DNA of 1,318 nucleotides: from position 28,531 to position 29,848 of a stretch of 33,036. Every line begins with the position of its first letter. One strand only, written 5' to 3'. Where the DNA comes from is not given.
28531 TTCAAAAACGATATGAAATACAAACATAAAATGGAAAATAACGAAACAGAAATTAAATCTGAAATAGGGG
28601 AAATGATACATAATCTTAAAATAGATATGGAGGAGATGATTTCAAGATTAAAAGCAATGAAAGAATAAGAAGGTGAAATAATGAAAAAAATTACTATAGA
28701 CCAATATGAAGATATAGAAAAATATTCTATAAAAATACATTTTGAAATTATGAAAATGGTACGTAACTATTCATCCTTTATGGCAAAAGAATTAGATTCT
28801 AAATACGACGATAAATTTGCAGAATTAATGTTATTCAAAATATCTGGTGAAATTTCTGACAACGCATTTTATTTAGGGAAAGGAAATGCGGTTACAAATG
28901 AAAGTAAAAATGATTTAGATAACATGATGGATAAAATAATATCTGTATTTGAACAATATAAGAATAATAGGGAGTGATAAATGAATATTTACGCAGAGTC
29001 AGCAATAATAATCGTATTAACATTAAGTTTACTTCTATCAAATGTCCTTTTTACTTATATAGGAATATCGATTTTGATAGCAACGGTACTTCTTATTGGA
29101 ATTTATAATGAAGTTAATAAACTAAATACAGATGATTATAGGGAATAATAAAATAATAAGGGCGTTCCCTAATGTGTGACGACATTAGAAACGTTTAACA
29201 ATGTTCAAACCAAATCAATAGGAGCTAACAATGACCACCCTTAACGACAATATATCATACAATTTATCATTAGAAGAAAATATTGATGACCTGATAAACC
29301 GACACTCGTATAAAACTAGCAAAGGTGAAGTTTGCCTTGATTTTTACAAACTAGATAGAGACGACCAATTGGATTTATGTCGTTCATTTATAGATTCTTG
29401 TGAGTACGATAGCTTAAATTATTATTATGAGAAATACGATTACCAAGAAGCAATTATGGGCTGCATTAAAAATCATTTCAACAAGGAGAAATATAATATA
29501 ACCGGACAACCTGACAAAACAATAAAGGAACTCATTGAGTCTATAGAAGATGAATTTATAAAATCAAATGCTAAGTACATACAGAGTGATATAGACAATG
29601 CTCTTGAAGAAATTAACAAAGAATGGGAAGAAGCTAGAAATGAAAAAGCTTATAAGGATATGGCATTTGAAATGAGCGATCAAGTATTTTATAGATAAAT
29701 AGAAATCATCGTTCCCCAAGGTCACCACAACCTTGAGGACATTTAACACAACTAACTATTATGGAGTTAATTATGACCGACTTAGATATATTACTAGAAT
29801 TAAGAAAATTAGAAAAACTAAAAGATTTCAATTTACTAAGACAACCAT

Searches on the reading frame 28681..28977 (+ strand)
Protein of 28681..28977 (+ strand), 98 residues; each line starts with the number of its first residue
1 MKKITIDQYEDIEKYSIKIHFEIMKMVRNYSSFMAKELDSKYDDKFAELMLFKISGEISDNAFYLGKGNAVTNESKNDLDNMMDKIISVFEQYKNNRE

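Call 9: search_protein_families(library=phrogs, proteins=[window:28681-28977:+], max_evalue=0.001)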
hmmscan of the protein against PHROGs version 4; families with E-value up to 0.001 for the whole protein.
window:28681-28977:+ (98 aa): 0 families

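Call 29: search_protein_families(library=pfam, proteins=[window:28681-28977:+], max_evalue=0.05)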
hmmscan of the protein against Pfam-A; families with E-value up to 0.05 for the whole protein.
window:28681-28977:+ (98 aa): 0 families

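Call 51: search_protein_families(library=ncbifam, proteins=[window:28681-28977:+], max_evalue=0.01)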
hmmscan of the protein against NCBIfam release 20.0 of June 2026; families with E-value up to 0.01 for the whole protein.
window:28681-28977:+ (98 aa): 1 family
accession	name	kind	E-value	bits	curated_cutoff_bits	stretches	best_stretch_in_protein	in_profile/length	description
NF038262.1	SiaB_fam_kinase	subfamily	0.0061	16.1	85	1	17-89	48-118/177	SiaB family protein kinase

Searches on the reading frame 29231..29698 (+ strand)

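Call 9: search_protein_families(library=phrogs, proteins=[window:29231-29698:+], max_evalue=0.001)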
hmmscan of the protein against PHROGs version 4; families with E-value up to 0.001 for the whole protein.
window:29231-29698:+ (155 aa): 0 families

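Call 29: search_protein_families(library=pfam, proteins=[window:29231-29698:+], max_evalue=0.05)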
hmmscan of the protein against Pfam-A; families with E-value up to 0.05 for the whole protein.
window:29231-29698:+ (155 aa): 1 family
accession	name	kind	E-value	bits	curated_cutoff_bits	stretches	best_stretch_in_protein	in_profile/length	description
PF19174.5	DUF5856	-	0.028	15.9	34.6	1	70-133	26-88/94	Family of unknown function (DUF5856)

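Call 51: search_protein_families(library=ncbifam, proteins=[window:29231-29698:+], max_evalue=0.01)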
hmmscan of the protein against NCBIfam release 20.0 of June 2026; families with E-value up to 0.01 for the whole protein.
window:29231-29698:+ (155 aa): 0 families
